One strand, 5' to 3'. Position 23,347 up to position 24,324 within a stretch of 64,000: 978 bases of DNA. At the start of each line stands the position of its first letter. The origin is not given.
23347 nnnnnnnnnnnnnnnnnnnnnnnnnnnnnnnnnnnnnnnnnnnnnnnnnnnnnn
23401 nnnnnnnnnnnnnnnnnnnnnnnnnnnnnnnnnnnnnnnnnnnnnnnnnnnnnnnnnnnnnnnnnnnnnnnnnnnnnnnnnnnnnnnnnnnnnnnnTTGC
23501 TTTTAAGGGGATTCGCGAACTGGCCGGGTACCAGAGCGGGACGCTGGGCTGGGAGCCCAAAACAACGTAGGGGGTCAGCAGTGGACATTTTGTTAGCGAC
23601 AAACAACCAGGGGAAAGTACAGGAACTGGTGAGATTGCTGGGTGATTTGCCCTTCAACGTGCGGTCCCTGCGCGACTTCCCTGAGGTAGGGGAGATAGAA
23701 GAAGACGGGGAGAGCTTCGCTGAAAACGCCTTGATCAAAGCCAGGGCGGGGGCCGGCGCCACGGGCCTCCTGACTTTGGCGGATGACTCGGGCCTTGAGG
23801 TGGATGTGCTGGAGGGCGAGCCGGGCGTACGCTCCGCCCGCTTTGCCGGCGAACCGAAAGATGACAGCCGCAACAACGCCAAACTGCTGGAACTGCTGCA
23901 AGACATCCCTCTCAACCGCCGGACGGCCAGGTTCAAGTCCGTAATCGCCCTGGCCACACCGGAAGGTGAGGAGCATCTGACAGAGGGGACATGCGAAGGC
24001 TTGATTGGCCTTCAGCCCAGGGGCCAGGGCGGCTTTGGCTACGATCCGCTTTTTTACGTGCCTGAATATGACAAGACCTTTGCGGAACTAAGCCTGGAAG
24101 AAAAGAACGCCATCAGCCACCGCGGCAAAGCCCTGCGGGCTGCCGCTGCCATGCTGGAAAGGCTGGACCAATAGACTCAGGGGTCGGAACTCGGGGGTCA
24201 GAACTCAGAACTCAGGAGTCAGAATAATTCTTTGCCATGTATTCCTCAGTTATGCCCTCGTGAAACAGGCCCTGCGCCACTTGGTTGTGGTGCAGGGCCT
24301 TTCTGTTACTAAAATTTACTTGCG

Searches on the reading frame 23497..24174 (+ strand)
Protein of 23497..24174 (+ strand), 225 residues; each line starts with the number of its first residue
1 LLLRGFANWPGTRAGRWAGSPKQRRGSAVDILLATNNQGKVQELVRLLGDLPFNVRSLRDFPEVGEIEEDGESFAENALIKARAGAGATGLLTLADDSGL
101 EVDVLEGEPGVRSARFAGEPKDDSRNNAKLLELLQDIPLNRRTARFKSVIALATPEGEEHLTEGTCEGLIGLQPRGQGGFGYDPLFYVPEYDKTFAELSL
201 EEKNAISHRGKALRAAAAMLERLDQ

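Call 63: search_protein_families(library=pfam, proteins=[window:23497-24174:+], max_evalue=1e-8)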
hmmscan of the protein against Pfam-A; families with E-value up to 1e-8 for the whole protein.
window:23497-24174:+ (225 aa): 1 family
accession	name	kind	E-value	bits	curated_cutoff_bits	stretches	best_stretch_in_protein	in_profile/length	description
PF01725.21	Ham1p_like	-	8.9e-69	231.5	22.5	1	31-217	1-184/186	Ham1 family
